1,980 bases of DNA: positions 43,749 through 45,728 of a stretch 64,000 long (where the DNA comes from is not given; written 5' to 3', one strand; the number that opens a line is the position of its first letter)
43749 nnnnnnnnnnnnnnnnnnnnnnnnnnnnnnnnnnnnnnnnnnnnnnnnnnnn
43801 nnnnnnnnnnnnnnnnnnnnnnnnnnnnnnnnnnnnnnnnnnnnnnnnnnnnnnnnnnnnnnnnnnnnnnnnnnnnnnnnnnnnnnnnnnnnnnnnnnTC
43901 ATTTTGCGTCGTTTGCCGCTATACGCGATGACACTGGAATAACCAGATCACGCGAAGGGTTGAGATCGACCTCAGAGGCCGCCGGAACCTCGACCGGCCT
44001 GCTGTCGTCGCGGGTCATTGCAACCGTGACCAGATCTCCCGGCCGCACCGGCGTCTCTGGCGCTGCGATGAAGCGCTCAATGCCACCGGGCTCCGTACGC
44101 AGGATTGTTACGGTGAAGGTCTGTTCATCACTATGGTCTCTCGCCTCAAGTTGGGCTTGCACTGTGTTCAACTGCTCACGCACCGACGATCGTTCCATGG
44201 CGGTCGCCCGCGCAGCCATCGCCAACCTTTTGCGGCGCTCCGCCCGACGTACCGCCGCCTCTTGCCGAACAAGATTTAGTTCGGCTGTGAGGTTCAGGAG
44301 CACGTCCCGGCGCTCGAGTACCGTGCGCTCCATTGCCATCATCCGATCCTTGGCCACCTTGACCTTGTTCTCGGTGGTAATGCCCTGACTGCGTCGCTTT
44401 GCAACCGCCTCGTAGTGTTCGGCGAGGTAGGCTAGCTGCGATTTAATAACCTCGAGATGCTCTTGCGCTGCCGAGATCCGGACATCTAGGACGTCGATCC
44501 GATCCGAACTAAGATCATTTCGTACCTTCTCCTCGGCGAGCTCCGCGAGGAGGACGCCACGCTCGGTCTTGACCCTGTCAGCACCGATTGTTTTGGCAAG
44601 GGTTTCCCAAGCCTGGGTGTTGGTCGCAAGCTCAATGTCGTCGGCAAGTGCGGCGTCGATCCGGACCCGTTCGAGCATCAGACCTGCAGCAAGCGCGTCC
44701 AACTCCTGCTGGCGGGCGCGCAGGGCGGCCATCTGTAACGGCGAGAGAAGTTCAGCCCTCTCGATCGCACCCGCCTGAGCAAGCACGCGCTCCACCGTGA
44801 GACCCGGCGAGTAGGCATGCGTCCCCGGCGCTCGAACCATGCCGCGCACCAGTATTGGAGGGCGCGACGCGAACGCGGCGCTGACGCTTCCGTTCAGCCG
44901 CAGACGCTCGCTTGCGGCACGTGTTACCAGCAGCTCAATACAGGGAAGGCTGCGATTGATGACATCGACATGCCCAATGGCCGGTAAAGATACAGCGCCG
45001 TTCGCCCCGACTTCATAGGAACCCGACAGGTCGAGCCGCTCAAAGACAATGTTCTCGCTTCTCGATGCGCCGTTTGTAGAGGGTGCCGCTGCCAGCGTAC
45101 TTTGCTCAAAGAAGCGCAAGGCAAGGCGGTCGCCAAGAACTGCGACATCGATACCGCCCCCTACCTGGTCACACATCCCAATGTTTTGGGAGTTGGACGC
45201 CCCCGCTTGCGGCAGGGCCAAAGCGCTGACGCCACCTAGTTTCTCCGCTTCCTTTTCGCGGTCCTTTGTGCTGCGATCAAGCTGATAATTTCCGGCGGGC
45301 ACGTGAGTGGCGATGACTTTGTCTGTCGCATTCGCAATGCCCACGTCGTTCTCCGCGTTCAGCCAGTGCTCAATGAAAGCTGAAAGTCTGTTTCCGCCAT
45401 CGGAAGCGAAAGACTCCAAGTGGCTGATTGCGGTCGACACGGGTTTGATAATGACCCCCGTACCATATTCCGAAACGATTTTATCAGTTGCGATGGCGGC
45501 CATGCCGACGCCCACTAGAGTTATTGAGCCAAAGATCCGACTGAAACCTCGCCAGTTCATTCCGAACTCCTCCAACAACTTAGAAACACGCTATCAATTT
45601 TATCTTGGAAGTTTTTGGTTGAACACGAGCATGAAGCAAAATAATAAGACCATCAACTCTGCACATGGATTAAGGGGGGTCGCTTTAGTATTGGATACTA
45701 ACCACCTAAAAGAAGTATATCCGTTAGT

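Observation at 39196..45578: Hybrid exopolysaccharide operon: pelDEFG-like genes led by a Wza-type exporter, with separate hydrolase and deacetylase-like genes nearby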

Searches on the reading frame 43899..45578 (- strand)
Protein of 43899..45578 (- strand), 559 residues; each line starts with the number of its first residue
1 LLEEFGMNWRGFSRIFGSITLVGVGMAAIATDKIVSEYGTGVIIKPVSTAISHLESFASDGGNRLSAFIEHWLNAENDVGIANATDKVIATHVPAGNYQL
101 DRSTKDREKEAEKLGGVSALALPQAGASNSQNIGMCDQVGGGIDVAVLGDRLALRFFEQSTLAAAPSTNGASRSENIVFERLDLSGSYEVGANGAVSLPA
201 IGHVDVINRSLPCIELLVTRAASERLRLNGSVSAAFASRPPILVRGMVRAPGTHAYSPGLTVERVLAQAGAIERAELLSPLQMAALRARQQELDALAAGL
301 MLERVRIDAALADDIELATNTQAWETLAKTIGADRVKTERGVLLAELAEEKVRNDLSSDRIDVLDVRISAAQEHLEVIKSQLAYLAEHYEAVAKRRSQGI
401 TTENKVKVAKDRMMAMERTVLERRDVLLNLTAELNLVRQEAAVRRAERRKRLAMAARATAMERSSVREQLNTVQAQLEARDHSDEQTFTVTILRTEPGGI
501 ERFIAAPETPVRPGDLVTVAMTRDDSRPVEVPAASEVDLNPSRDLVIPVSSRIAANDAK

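Call 3: search_protein_families(library=pfam, proteins=[window:43899-45578:-], max_evalue=0.01)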
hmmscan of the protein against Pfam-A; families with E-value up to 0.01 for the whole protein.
window:43899-45578:- (559 aa): 1 family
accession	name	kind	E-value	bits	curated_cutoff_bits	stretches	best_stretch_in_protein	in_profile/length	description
PF02563.21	Poly_export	-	0.00013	22.5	28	1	149-223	12-64/77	Polysaccharide biosynthesis/export protein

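Call 4: search_protein_families(library=ncbifam, proteins=[window:43899-45578:-], max_evalue=0.01)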
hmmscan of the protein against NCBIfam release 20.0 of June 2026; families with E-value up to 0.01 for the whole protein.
window:43899-45578:- (559 aa): 0 families

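Call 9: search_solved_structures(query=window:43899-45578:-, max_evalue=10)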
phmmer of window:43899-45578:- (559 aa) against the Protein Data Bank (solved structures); distinct sequences matched with E-value up to 10: 7.
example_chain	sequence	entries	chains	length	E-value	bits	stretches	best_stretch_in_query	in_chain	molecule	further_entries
9ijj_C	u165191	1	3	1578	0.54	12.3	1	341-488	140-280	Cilia- and flagella-associated protein 74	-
1ydx_A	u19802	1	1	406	0.85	11.6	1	281-382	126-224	type I restriction enzyme specificity protein MG438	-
4ilh_B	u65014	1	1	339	1.7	10.6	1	398-486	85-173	A1 cistron-splicing factor AAR2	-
3zef_A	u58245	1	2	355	1.9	10.4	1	398-486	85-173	A1 CISTRON-SPLICING FACTOR AAR2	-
3sbs_A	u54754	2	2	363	2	10.4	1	398-486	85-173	A1 cistron-splicing factor AAR2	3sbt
4i43_A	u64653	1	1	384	2.2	10.3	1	398-485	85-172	A1 cistron-splicing factor AAR2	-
4zry_A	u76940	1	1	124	2.8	9.9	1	387-492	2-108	Keratin, type I cytoskeletal 10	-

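Call 15: find_homologous_proteins(query=window:43899-45578:-)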
Query window:43899-45578:- (559 aa): 26 proteins with E <= 0.001 among 8000 candidates.
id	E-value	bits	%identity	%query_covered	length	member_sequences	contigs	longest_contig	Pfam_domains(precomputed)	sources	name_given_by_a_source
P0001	0.0e+0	1145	98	99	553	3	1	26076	-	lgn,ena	-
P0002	1.6e-236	804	72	98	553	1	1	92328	-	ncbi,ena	-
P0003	5.2e-165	568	57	98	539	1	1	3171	-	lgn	-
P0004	1.1e-162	560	56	95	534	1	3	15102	PF02563.22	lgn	-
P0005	1.0e-146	508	65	70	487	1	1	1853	PF02563.22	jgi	jgi:protein involved in polysaccharide export with SLBB domain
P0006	1.2e-143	498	61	75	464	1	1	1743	PF02563.22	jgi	jgi:protein involved in polysaccharide export with SLBB domain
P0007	8.8e-134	465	61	75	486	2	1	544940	PF02563.22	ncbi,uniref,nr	ncbi:hypothetical protein FHG71_02310 [Rubellimicrobium roseum]|uniref:Soluble ligand binding domain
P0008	1.5e-125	438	47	94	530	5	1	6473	PF25994.1,PF02563.22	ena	-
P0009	2.8e-119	417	47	92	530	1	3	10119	PF25994.1,PF02563.22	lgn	-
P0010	6.9e-117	409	44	93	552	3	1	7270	PF02563.22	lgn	-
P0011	4.6e-112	394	44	96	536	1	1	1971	PF02563.22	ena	-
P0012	1.5e-102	362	42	96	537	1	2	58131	PF02563.22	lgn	-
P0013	3.3e-97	345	44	82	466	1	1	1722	-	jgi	jgi:protein involved in polysaccharide export with SLBB domain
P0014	2.0e-94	335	48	71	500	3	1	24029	PF02563.22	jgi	jgi:protein involved in polysaccharide export with SLBB domain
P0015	4.7e-82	295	44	69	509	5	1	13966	PF02563.22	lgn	-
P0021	1.5e-77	280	43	69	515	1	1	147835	PF25994.1,PF02563.22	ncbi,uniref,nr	ncbi:hypothetical protein GIY56_14455 [Paracoccus sp. YIM 132242]|uniref:Soluble ligand binding doma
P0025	5.8e-62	228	41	71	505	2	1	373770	-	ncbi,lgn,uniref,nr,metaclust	ncbi:hypothetical protein [Paracoccus tibetensis]|uniref:Exopolysaccharide production protein ExoF n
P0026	1.2e-33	135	32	69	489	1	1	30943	PF10531.16,PF02563.22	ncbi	ncbi:MAG: polysaccharide biosynthesis/export family protein [Amaricoccus sp.]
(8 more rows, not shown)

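Call 16: find_encoding_contigs(protein=P0007, flank=10000, max_places=2)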
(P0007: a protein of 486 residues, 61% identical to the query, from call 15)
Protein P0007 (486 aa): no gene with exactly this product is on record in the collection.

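Call 17: find_encoding_contigs(protein=P0002, flank=10000, max_places=2)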
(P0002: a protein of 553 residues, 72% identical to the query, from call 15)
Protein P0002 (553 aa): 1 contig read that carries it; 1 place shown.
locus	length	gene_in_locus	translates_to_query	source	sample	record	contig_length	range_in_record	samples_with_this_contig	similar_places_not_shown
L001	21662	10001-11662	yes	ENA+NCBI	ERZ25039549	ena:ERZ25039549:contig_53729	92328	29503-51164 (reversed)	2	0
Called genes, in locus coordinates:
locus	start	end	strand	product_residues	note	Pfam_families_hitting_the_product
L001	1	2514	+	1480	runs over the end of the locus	PF20623:Sgo0707_N2 (faint), PF24894:Hexapep_GlmU (faint)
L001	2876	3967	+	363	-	PF00353:HemolysinCabind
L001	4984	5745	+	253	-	-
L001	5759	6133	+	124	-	-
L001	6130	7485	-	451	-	-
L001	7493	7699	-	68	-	-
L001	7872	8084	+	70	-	-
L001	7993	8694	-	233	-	-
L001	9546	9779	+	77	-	-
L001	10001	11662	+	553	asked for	-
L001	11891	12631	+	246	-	-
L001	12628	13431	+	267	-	-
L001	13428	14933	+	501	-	PF11997:DUF3492, PF13579:Glyco_trans_4_4 (faint), PF20706:GT4-conflict (weak), PF00534:Glycos_transf_1, PF13692:Glyco_trans_1_4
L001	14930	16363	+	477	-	PF16933:PelG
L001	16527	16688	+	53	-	-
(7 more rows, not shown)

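Call 18: find_encoding_contigs(protein=P0021, flank=10000, max_places=1)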
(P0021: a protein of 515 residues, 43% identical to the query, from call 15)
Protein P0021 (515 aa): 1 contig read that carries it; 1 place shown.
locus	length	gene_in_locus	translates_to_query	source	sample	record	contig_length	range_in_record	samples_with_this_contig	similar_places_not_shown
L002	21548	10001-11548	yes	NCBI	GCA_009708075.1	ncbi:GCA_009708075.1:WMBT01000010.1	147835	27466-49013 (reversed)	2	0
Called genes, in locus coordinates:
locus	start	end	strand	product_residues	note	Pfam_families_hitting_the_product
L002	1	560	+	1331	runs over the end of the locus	PF00353:HemolysinCabind (weak)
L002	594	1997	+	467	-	PF02878:PGM_PMM_I, PF02879:PGM_PMM_II, PF02880:PGM_PMM_III, PF00408:PGM_PMM_IV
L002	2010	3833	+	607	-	PF13522:GATase_6, PF13537:GATase_7, PF01380:SIS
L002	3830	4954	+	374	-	PF05368:NmrA (weak), PF00106:adh_short, PF01073:3Beta_HSD, PF01370:Epimerase, PF02719:Polysacc_synt_2, PF04321:RmlD_sub_bind, PF13460:NAD_binding_10, PF16363:GDP_Man_Dehyd, +1 more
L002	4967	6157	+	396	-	-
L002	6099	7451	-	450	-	-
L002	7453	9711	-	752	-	-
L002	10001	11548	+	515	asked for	PF02563:Poly_export (faint), PF25994:HH_AprE (faint)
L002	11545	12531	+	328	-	-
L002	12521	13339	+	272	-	-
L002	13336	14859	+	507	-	PF11997:DUF3492, PF20706:GT4-conflict (weak), PF00534:Glycos_transf_1, PF13692:Glyco_trans_1_4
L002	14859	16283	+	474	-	PF16933:PelG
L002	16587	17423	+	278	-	PF00196:GerE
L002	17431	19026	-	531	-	PF00528:BPD_transp_1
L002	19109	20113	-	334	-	PF01547:SBP_bac_1, PF13531:SBP_bac_11, PF13416:SBP_bac_8, PF13343:SBP_bac_6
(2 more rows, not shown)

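Call 19: find_encoding_contigs(protein=P0025, flank=10000, max_places=1)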
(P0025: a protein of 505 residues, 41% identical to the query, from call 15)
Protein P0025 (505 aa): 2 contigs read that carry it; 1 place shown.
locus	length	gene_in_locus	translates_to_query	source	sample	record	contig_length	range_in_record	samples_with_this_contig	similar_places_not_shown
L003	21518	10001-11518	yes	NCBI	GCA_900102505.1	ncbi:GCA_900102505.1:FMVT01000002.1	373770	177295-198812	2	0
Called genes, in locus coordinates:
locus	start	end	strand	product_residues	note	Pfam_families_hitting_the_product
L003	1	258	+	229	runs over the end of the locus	PF00392:GntR, PF07729:FCD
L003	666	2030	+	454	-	PF02878:PGM_PMM_I, PF02879:PGM_PMM_II, PF02880:PGM_PMM_III, PF00408:PGM_PMM_IV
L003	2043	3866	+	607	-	PF13522:GATase_6, PF13537:GATase_7, PF01380:SIS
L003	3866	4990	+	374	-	PF05368:NmrA, PF00106:adh_short (weak), PF01073:3Beta_HSD, PF01370:Epimerase, PF02719:Polysacc_synt_2, PF04321:RmlD_sub_bind, PF13460:NAD_binding_10, PF16363:GDP_Man_Dehyd, +1 more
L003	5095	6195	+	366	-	PF03537:Glyco_hydro_114 (weak)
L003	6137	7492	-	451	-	PF13428:TPR_14 (faint)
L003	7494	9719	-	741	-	-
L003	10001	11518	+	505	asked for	-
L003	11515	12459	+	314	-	-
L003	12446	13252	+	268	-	-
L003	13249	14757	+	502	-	PF11997:DUF3492, PF20706:GT4-conflict, PF00534:Glycos_transf_1, PF13692:Glyco_trans_1_4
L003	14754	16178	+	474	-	PF16933:PelG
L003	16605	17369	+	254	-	PF00196:GerE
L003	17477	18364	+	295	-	PF03537:Glyco_hydro_114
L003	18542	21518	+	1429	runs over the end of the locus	PF00353:HemolysinCabind, PF08548:Peptidase_M10_C, PF00353:HemolysinCabind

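Call 20: find_encoding_contigs(protein=P0026, flank=10000, max_places=1)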
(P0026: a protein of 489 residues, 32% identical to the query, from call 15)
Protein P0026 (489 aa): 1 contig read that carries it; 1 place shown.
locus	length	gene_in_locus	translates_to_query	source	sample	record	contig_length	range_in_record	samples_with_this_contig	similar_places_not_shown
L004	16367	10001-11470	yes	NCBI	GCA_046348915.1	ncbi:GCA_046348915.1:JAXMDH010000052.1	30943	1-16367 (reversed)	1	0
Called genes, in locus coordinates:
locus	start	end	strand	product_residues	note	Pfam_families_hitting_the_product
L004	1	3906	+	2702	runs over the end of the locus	PF00028:Cadherin (faint)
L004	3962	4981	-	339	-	PF00106:adh_short (weak), PF01073:3Beta_HSD, PF01370:Epimerase, PF02719:Polysacc_synt_2, PF04321:RmlD_sub_bind, PF05368:NmrA (weak), PF13460:NAD_binding_10, PF16363:GDP_Man_Dehyd, +1 more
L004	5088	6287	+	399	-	PF03537:Glyco_hydro_114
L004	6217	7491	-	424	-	-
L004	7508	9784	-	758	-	-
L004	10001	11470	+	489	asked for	PF02563:Poly_export, PF10531:SLBB (faint)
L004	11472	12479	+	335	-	-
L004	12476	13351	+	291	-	-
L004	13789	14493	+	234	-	PF00196:GerE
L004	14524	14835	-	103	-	-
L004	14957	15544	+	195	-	PF00117:GATase, PF07722:Peptidase_C26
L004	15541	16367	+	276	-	PF02885:Glycos_trans_3N, PF00591:Glycos_transf_3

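Call 25: find_encoding_contigs(protein=window:43899-45560:-, flank=10000, max_places=3)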
Protein window:43899-45560:- (553 aa): no gene with exactly this product is on record in the collection.

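Call 28: find_related_loci(query=A1, collection=genome_contigs, flank=10000)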
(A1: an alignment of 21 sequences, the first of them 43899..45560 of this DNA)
Query A1 (553 aa) in genome_contigs; peptide patterns used: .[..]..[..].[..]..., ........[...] (x = any residue, [..] = any of these).
63 stretches matched a pattern; 17 encode a relative of the query (tblastn E <= 1e-3); 17 distinct loci.
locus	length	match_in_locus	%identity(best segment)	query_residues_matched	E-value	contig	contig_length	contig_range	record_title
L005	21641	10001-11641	72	1-547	0e+0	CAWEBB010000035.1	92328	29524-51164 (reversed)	MAG: uncultured Alphaproteobacteria bacterium isolate MFD05684.bin.1.327 genome assembly, contig: contig_53729, whole ge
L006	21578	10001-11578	53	1-546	9e-147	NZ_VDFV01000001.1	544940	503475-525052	Rubellimicrobium roseum strain YIM 48858 Scaffold1_1, whole genome shotgun sequence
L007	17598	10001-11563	41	1-528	6e-110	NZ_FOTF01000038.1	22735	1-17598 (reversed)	Loktanella salsilacus strain DSM 16199, whole genome shotgun sequence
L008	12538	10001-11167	45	130-517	2e-86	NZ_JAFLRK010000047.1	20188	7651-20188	Paracoccus shandongensis strain wg2 scaffold47.1-size20188, whole genome shotgun sequence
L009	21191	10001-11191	43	130-526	3e-81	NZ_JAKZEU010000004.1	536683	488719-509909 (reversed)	Paracoccus albicereus strain TK19116 scaffold4, whole genome shotgun sequence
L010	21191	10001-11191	42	118-514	3e-76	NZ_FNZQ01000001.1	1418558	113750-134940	Jannaschia helgolandensis strain DSM 14858, whole genome shotgun sequence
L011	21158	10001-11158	43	130-514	3e-75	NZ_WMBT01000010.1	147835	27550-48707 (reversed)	Paracoccus lichenicola strain YIM 132242 Scaffold10_1, whole genome shotgun sequence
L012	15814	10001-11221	43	130-545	3e-75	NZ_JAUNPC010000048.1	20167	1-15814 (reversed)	MAG: Paracoccus sp. (in: a-proteobacteria) isolate S36M_Sa_3 NODE_232_length_20167_cov_13.854117, whole genome shotgun s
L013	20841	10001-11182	40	129-525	1e-70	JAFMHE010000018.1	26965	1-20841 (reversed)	MAG: Rhodobacteraceae bacterium isolate DEBay_Spr20G08_38 NODE_1227_length_26965_cov_23.3056, whole genome shotgun seque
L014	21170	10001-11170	41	121-515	1e-65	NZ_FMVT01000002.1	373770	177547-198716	Paracoccus tibetensis strain CGMCC 1.8925, whole genome shotgun sequence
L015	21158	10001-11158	45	130-514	2e-80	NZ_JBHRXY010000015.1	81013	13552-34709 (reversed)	Paracoccus angustae strain KCTC 42473 spades_K_21_77_15, whole genome shotgun sequence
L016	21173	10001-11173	35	139-545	2e-49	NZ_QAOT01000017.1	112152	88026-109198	Cereibacter azotoformans strain KA25 Ga0191649_117, whole genome shotgun sequence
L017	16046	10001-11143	32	141-525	4e-36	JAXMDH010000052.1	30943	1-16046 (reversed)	MAG: Amaricoccus sp. isolate STL-PRO31 C1.68.fa-52, whole genome shotgun sequence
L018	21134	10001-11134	32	140-525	1e-35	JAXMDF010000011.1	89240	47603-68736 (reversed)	MAG: Amaricoccus sp. isolate STL-PRO29 C1.66.fa-11, whole genome shotgun sequence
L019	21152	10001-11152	32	141-518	1e-34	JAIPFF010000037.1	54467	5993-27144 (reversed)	MAG: Thiohalocapsa sp. isolate Tobar13.5m-G37 Tobar13-5m-C665, whole genome shotgun sequence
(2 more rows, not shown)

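Call 34: predict_structure(alignment_id=A1)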
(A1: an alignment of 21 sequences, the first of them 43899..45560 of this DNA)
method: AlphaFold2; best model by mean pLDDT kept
length: 553 residues; sequences in the alignment: 21
mean_pLDDT: 66.1   pTM: 0.41
mean pLDDT of the five models: 66.1, 58.8, 58.0, 57.6, 55.7
residues with pLDDT >= 90: 159; 70-90: 108; 50-70: 95; < 50: 191
segments of 3 or more residues with pLDDT < 50: 1-8, 10-30, 32-56, 70-126, 134-136, 224-252, 264-269, 517-553
pLDDT, mean of each block of 10 residues (from residue 1): 44 43 47 45 46 49 56 34 31 31 35 30 47 55 73 57 53 62 79 72 75 73 46 39 36 60 50 80 92 91 91 84 85 92 94 98 98 98 97 95 97 98 98 96 95 95 89 61 71 76 70 53 28 30 32 34
secondary structure, 60 per line:
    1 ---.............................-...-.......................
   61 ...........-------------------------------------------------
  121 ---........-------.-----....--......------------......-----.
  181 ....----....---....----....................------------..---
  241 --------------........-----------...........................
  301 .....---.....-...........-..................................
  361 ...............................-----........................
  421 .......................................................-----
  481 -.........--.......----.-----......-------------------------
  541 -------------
elements in order: H4-32 H38-71 H124-131 E145-148 E151-156 E169-174 E180-184 E189-192 E196-199 H205-223 H256-262 H274-305 H309-313 H315-325 H327-391 H397-475 E482-490 E493-499 E510-515
